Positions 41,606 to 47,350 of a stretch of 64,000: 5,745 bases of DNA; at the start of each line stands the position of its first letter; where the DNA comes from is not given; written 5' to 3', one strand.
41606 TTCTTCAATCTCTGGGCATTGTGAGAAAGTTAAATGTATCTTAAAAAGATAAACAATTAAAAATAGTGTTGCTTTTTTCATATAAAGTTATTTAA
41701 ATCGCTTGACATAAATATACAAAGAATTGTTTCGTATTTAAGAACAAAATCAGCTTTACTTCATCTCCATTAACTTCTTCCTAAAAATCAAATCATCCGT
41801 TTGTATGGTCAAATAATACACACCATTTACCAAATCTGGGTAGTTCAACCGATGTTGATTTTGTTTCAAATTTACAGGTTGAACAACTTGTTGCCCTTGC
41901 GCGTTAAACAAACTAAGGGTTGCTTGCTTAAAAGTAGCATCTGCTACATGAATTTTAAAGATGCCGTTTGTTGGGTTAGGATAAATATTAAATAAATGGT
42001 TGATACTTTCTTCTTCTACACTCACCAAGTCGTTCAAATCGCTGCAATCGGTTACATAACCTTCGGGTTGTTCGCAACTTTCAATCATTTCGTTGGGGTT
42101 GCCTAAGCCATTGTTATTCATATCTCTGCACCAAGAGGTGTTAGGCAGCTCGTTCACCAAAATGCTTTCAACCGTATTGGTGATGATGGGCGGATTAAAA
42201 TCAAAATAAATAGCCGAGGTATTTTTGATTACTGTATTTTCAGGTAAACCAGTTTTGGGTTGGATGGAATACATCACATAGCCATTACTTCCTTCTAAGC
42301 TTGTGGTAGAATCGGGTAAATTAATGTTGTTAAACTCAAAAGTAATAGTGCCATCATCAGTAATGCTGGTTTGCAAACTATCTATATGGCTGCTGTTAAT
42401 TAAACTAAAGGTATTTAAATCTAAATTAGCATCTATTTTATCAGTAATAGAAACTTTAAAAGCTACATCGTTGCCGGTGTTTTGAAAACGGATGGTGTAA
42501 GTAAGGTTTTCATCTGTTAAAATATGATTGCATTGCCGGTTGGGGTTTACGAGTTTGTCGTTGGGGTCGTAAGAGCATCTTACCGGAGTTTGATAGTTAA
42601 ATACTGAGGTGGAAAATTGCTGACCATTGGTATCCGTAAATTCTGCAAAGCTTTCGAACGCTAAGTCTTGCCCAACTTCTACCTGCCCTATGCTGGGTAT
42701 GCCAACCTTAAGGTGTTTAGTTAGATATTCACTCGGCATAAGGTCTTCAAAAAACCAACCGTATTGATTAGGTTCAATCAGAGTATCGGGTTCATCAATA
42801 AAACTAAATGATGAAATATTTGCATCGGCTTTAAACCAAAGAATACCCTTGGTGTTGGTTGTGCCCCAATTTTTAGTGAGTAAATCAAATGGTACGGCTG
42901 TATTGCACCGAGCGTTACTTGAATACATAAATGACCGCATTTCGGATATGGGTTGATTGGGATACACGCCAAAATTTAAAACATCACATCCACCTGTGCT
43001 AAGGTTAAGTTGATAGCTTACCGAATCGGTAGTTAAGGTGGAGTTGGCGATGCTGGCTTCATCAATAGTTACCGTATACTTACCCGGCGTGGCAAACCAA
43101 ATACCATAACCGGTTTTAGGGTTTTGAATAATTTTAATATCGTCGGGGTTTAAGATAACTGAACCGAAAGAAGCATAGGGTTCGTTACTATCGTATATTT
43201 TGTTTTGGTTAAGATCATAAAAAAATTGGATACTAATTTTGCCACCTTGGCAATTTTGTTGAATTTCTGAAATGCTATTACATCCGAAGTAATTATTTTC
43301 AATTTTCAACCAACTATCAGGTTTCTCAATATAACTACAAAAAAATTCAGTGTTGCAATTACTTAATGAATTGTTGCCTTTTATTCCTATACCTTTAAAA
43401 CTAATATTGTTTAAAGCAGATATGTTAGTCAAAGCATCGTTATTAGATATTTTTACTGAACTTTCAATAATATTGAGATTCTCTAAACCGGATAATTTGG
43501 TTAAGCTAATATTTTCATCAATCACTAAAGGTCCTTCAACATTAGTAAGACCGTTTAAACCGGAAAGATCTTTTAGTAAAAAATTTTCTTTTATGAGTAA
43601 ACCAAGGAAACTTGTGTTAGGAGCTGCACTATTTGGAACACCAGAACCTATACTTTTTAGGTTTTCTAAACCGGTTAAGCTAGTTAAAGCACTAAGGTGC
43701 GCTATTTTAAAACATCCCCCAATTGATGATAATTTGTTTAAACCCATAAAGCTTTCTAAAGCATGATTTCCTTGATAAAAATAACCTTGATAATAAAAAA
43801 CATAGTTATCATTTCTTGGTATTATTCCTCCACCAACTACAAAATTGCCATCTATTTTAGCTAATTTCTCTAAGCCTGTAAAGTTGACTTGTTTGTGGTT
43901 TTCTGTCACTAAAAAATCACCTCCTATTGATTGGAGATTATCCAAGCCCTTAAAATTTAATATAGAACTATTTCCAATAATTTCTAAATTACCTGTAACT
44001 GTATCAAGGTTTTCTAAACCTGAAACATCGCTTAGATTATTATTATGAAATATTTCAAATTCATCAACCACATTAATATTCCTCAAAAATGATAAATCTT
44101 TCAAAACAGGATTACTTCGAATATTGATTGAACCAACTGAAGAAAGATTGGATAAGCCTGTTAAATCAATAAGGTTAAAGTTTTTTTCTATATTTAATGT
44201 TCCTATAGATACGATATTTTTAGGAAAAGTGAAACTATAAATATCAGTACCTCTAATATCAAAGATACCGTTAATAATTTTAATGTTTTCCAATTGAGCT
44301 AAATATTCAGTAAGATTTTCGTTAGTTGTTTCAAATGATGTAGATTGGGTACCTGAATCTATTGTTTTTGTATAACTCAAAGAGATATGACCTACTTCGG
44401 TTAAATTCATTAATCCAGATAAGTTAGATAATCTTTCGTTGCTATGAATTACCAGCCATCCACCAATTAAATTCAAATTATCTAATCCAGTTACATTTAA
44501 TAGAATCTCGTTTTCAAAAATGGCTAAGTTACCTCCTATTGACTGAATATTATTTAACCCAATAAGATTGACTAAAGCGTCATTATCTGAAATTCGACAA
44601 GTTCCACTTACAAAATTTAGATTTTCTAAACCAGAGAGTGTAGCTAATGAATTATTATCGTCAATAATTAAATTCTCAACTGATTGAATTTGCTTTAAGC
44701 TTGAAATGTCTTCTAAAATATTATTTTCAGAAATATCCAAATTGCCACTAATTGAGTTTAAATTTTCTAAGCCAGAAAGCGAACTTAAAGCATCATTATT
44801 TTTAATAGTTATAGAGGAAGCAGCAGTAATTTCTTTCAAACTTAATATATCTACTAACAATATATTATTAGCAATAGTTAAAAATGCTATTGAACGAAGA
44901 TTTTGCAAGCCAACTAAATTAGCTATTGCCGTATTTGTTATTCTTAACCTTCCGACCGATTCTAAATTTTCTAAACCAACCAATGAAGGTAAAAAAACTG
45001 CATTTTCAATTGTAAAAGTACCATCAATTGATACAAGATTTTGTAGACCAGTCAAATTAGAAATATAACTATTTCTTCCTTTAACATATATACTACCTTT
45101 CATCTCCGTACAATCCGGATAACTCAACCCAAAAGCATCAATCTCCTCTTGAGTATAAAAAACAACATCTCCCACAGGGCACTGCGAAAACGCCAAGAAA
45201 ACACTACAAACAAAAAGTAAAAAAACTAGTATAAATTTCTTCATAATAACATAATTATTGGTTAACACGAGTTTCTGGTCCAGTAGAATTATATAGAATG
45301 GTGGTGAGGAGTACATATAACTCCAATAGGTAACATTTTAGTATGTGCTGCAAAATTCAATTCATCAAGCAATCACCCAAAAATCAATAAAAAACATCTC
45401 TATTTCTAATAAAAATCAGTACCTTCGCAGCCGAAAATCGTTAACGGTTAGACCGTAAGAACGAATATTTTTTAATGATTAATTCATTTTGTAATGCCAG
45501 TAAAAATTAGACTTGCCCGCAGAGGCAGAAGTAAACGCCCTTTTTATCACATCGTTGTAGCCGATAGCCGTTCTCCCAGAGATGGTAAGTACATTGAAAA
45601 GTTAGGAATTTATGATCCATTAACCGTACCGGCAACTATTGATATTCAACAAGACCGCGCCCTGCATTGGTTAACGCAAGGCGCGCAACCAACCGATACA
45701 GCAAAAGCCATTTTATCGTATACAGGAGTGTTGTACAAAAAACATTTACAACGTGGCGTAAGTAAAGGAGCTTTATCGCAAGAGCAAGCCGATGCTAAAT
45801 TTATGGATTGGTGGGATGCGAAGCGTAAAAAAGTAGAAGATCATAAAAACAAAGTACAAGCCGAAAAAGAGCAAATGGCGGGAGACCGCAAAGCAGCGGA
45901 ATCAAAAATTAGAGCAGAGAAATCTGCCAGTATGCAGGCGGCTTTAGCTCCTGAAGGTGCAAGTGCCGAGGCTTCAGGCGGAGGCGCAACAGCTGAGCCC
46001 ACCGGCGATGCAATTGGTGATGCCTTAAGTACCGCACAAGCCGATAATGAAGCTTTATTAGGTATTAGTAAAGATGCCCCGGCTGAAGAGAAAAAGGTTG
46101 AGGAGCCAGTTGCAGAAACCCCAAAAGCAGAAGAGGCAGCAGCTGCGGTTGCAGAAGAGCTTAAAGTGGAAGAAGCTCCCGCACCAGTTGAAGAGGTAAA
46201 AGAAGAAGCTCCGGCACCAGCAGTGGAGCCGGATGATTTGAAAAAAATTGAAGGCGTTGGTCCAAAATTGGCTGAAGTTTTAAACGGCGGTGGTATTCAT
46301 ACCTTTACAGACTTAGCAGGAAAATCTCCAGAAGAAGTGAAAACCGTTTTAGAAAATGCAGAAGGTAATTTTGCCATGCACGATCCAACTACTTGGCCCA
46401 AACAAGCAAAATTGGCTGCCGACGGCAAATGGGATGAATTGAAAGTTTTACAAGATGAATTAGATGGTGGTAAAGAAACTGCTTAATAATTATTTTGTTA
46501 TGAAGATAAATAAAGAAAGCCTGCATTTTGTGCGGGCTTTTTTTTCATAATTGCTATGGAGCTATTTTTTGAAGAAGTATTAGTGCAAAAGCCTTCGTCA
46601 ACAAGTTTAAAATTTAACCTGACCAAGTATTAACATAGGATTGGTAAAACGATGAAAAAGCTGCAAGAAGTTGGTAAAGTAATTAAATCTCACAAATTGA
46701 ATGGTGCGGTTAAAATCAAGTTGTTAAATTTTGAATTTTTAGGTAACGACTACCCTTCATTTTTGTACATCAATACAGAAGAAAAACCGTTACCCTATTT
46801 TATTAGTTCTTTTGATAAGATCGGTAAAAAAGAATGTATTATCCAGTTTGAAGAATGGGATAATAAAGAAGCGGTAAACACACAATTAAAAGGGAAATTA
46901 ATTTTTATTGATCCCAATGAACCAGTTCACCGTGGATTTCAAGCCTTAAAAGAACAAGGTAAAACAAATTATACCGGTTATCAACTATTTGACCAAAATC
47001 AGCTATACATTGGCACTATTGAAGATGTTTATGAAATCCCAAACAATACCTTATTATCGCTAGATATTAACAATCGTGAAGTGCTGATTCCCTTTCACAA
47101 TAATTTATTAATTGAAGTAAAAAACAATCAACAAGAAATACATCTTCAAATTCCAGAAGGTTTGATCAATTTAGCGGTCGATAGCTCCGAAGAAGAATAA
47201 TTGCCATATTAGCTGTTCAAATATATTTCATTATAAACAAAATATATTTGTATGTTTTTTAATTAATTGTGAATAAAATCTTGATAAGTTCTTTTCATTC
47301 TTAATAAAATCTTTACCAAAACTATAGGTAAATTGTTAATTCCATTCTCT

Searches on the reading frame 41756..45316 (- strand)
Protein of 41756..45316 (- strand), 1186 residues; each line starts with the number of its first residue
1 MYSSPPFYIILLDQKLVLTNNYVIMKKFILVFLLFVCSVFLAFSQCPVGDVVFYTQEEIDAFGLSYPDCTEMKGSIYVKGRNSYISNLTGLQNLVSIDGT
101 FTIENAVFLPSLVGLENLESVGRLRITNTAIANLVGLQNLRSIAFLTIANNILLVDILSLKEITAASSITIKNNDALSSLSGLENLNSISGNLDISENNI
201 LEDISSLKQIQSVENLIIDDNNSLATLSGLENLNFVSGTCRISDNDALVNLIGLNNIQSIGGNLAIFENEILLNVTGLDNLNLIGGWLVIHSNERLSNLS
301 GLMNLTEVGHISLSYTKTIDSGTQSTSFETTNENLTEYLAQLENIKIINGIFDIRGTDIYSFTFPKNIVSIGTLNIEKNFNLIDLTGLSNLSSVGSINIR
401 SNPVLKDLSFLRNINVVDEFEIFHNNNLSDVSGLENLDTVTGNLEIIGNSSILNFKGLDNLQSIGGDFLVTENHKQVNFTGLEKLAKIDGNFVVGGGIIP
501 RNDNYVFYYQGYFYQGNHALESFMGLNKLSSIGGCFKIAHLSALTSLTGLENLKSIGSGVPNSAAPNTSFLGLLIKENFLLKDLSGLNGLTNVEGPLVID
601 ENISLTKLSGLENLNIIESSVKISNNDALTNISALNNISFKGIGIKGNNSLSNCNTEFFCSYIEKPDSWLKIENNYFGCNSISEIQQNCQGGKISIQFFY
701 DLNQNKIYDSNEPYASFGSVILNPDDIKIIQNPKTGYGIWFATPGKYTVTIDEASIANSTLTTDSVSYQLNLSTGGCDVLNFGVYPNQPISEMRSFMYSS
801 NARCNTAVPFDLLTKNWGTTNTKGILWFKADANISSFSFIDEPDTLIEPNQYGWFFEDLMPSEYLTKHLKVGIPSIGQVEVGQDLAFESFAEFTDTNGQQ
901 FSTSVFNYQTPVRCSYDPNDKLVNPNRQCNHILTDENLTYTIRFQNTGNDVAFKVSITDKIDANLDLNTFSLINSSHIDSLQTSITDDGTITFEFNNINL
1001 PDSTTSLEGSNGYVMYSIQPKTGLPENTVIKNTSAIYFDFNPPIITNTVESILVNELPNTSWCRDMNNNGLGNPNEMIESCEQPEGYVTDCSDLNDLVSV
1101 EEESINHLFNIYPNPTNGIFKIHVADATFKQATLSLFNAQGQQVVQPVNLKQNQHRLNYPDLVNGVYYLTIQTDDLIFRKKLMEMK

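Call 21: search_protein_families(library=pfam, proteins=[window:41756-45316:-], max_evalue=0.001)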
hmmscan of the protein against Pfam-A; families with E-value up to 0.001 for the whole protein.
window:41756-45316:- (1186 aa): 4 families
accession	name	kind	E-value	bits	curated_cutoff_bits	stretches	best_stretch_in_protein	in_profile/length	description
PF24595.1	DUF7619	-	1.1e-42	145.7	27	1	917-1050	1-131/133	Domain of unknown function (DUF7619)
PF01030.30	Recep_L_domain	-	5.6e-18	65.6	21.8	0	581-657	20-105/112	Receptor L domain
PF18962.6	Por_Secre_tail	-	7.6e-12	45.8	27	1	1111-1182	1-73/75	Secretion system C-terminal sorting domain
PF23952.1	LRR_EndoS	-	9.9e-09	35.9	27.9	0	122-210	26-111/116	Endo-beta-N-acetylglucosaminidase EndoS LRR domain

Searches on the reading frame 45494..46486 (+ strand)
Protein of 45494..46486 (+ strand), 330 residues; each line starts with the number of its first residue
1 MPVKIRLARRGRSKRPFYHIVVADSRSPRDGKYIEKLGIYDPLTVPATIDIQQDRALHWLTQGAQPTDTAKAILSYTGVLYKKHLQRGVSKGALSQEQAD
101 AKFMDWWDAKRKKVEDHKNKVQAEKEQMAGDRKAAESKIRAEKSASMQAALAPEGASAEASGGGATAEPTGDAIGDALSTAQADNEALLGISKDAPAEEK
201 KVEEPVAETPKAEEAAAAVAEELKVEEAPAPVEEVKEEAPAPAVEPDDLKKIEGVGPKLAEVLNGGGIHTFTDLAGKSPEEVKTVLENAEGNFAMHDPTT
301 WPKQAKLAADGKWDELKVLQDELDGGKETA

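Call 21: search_protein_families(library=pfam, proteins=[window:45494-46486:+], max_evalue=0.001)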
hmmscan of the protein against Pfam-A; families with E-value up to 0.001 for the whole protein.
window:45494-46486:+ (330 aa): 2 families
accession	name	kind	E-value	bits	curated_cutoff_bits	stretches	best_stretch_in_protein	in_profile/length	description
PF00886.24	Ribosomal_S16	-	6.2e-26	90.6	27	1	9-67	1-62/62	Ribosomal protein S16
PF14520.12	HHH_5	-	2.4e-06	28.4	27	1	247-285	2-40/57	Helix-hairpin-helix domain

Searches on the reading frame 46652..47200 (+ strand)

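Call 21: search_protein_families(library=pfam, proteins=[window:46652-47200:+], max_evalue=0.001)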
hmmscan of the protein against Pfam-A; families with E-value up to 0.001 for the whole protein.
window:46652-47200:+ (182 aa): 3 families
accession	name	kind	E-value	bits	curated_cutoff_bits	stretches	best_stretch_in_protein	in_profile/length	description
PF24986.1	PRC_RimM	-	1.4e-09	37.9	27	1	107-171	4-69/69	RimM PRC barrel domain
PF01782.24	RimM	-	2.1e-08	34.7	23.5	1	7-88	2-82/84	RimM N-terminal domain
PF05239.21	PRC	-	5.2e-05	23.6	21.2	1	106-171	8-77/78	PRC-barrel domain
